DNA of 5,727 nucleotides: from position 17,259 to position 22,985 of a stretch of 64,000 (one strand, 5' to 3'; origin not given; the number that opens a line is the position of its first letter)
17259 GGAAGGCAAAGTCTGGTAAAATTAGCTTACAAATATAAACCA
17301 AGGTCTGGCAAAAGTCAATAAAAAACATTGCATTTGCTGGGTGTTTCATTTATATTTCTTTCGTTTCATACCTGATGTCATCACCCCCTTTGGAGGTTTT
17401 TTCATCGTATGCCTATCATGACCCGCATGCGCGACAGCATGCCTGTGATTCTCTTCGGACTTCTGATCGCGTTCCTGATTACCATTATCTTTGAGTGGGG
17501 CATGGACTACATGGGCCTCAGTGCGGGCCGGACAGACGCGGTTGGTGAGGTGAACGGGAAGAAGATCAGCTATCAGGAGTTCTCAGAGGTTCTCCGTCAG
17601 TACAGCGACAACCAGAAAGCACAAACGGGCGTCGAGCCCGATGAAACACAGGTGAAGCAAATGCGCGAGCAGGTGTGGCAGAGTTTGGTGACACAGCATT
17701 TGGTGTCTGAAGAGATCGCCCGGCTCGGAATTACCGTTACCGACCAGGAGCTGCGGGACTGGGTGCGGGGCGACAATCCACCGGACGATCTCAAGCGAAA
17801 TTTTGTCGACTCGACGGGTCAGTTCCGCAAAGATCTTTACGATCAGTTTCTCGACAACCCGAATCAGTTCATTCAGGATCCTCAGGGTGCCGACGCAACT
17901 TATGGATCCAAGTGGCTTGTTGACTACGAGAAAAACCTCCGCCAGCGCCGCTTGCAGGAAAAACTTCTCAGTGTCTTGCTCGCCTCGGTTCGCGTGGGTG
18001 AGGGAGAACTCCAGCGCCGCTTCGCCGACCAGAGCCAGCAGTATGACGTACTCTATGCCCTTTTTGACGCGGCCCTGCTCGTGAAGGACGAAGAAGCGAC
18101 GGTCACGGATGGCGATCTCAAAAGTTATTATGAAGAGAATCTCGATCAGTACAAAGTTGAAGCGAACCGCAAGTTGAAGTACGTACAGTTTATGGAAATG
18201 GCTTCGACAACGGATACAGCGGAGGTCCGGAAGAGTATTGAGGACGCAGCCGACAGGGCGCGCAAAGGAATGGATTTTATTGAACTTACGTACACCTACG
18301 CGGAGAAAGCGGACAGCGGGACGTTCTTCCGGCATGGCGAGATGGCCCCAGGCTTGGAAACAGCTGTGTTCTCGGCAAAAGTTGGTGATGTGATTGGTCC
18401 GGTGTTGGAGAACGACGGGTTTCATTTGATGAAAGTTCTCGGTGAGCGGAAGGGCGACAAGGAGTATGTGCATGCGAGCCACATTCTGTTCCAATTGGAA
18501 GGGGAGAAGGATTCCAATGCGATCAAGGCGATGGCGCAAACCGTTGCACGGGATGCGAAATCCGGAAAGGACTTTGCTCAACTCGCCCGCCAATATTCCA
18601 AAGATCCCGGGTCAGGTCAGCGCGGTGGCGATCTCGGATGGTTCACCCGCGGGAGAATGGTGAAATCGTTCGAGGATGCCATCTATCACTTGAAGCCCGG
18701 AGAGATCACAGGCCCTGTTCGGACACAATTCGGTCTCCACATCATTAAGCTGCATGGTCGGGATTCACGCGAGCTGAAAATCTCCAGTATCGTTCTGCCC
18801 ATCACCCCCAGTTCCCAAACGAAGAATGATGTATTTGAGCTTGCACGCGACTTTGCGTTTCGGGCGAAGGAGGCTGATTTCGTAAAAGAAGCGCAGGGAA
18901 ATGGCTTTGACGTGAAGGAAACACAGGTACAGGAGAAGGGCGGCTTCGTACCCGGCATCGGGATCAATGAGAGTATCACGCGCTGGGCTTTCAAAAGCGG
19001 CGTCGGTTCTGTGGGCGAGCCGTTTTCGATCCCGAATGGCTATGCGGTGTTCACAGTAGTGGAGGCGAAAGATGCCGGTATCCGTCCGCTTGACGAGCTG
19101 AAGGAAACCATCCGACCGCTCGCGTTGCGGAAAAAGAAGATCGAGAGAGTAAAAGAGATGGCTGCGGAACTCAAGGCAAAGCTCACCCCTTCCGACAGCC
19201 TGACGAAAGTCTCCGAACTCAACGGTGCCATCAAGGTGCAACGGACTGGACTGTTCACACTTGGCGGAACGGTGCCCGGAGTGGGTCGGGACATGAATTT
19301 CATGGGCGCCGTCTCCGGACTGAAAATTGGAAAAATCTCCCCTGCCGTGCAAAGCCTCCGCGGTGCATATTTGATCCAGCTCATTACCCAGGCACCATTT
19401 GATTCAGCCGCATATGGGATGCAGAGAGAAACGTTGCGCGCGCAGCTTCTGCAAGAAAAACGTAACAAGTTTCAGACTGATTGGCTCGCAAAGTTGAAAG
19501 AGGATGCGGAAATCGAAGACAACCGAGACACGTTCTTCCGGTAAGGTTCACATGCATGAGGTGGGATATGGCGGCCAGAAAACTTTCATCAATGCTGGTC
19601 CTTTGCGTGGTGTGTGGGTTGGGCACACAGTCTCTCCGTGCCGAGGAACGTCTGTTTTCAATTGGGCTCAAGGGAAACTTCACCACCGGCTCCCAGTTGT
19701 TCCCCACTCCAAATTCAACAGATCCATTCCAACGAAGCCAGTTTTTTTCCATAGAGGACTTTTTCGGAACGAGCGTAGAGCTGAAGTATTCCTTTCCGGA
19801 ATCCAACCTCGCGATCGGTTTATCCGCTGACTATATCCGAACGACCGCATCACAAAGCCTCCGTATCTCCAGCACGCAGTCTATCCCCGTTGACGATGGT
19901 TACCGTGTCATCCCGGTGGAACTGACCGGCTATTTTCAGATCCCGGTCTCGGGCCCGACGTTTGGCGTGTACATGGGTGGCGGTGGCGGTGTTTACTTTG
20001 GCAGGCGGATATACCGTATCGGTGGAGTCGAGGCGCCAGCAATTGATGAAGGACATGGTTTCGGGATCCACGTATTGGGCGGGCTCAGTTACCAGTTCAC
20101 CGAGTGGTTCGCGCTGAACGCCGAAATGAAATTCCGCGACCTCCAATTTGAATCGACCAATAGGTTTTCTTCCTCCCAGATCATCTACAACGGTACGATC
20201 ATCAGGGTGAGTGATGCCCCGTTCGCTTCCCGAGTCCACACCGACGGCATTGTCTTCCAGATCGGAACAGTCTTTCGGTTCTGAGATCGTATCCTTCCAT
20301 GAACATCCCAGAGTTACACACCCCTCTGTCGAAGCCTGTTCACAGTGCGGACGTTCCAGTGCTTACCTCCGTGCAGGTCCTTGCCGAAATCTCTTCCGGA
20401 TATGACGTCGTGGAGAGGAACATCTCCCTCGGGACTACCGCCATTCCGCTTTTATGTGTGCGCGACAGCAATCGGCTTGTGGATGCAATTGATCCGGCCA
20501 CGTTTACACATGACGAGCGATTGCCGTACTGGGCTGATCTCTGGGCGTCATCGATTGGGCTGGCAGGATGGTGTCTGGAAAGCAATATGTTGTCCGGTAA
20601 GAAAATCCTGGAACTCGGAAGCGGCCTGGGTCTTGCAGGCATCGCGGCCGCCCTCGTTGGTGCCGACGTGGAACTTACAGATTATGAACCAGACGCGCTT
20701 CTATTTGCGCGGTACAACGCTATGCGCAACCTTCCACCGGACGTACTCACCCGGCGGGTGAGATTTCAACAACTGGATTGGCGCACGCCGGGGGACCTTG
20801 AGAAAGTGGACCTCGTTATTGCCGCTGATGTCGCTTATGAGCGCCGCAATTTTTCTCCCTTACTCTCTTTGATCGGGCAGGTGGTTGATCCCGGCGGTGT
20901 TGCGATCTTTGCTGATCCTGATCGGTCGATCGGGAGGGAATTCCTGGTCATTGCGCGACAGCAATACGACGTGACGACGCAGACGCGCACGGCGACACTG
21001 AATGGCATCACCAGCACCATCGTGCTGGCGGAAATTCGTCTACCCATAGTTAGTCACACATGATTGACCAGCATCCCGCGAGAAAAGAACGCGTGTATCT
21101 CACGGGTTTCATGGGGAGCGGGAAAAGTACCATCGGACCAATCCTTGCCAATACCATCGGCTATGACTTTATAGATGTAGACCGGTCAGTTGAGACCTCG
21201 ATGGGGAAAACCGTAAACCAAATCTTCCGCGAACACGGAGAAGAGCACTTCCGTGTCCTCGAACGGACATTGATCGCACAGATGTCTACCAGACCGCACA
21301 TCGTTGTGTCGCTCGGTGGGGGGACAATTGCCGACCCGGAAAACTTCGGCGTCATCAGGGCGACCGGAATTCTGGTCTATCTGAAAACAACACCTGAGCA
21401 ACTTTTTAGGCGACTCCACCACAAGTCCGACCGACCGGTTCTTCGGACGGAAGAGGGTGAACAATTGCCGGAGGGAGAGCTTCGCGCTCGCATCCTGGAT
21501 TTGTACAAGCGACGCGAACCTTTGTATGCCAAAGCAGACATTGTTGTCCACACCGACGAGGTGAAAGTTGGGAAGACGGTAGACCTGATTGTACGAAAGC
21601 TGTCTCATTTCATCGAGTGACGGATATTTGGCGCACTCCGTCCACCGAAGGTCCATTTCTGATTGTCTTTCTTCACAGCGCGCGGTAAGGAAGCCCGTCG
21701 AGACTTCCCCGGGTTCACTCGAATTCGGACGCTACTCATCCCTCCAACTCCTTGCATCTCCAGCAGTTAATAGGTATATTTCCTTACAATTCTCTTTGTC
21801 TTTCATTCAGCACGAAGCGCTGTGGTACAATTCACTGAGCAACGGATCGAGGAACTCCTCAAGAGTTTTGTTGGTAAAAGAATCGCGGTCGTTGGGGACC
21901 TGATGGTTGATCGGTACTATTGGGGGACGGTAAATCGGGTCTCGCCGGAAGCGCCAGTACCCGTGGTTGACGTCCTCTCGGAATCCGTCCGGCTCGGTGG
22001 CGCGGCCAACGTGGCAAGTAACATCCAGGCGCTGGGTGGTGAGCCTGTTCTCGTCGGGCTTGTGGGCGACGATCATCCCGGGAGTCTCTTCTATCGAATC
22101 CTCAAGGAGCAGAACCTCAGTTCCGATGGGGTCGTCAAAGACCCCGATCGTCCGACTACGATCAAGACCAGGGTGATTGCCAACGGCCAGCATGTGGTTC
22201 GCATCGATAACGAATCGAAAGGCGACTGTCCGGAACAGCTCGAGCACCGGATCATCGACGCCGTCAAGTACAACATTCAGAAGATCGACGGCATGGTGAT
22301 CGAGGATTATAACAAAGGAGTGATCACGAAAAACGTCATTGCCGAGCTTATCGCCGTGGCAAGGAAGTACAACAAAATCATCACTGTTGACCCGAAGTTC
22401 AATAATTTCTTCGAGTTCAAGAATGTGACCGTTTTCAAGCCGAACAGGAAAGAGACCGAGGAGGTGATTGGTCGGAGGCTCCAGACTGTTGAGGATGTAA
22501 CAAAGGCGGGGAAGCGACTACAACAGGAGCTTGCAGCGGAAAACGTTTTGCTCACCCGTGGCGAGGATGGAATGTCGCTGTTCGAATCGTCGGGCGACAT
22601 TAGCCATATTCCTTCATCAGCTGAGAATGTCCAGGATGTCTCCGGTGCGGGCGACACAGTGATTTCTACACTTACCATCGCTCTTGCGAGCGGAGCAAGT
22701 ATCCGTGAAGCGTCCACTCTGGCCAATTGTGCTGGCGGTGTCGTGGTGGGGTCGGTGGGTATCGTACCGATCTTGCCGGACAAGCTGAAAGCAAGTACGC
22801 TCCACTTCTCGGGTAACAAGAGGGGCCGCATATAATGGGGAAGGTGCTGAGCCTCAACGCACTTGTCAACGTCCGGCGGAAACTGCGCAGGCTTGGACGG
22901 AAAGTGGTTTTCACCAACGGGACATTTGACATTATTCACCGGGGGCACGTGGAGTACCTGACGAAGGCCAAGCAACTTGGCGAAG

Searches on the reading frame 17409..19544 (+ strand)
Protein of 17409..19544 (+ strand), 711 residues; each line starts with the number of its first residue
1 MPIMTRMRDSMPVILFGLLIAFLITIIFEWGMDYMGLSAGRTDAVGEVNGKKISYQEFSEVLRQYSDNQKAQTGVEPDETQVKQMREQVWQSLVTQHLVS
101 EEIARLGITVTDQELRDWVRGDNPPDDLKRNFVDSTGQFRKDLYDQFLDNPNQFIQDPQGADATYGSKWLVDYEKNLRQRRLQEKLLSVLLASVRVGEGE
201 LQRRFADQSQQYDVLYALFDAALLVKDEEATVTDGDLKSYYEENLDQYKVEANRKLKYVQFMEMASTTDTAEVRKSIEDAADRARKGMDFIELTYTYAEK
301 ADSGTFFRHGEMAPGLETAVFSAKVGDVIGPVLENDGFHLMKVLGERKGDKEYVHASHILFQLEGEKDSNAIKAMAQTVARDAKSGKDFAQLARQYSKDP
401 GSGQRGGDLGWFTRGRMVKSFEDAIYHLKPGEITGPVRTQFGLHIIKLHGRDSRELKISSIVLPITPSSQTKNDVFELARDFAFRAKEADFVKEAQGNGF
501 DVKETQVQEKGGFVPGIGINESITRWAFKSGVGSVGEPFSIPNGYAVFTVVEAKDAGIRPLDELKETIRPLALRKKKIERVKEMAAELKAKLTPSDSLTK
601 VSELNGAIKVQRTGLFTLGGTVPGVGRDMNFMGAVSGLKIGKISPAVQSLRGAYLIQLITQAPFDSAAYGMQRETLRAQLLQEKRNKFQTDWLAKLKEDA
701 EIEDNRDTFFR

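Call 36: search_protein_families(library=pfam, proteins=[window:17409-19544:+], max_evalue=0.00001)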
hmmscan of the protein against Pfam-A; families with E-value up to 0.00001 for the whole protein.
window:17409-19544:+ (711 aa): 5 families
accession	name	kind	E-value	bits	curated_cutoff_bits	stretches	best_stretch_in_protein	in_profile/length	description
PF00639.27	Rotamase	-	4.4e-49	165.9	21.7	2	358-449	1-96/97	PPIC-type PPIASE domain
PF13616.12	Rotamase_3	-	4.2e-47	159.9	22.5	2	347-449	9-113/116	PPIC-type PPIASE domain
PF13145.12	Rotamase_2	-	2e-34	119.5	27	2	232-349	1-111/121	PPIC-type PPIASE domain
PF13623.11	SurA_N_2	-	3.2e-33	115.1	28.5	1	4-148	1-145/145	SurA-like N-terminal domain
PF13624.11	SurA_N_3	-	3.2e-22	79.5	27.2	1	4-150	2-140/162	SurA-like N-terminal domain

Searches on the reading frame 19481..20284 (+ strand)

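Call 97: search_protein_families(library=pfam, proteins=[window:19481-20284:+], max_evalue=0.0001)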
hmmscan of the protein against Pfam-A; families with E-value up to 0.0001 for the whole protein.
window:19481-20284:+ (267 aa): 1 family
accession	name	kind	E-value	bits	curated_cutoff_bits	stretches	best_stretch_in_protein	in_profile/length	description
PF13505.12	OMP_b-brl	-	1.7e-05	25.5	28.7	1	41-223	3-157/175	Outer membrane protein beta-barrel domain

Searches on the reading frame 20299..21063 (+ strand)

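Call 97: search_protein_families(library=pfam, proteins=[window:20299-21063:+], max_evalue=0.0001)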
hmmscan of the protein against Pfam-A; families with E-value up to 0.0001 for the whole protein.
window:20299-21063:+ (254 aa): 5 families
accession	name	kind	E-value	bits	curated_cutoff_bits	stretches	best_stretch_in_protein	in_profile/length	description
PF10294.15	Methyltransf_16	-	2.6e-19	70.1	21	1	81-205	21-156/174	Lysine methyltransferase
PF13847.12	Methyltransf_31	-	4e-09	36.7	27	1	99-211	3-114/145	Methyltransferase domain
PF06325.19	PrmA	-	1.5e-05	25.1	22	1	93-203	155-257/296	Ribosomal protein L11 methyltransferase (PrmA)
PF13489.12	Methyltransf_23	-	2.9e-05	24.3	27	1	99-211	22-123/164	Methyltransferase domain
PF13649.12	Methyltransf_25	-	4.1e-05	24.6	27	1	103-200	1-97/97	Methyltransferase domain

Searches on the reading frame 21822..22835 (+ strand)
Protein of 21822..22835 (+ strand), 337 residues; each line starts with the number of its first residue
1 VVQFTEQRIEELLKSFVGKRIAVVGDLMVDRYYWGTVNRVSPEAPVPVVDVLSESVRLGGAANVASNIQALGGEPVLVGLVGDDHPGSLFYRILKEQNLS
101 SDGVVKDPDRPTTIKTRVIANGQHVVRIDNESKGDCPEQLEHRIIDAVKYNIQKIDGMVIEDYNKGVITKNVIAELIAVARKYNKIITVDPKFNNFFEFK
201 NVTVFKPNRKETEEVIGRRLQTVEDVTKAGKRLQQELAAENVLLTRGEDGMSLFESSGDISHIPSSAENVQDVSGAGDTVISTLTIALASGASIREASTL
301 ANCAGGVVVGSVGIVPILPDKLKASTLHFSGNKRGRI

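Call 97: search_protein_families(library=pfam, proteins=[window:21822-22835:+], max_evalue=0.0001)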
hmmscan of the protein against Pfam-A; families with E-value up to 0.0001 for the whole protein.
window:21822-22835:+ (337 aa): 2 families
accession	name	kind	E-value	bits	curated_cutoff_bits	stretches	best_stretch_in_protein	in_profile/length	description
PF00294.29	PfkB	-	5.2e-41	141.4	25.8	1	20-316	3-297/302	pfkB family carbohydrate kinase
PF08543.17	Phos_pyr_kin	-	6.5e-10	39.2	27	1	196-301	112-224/246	Phosphomethylpyrimidine kinase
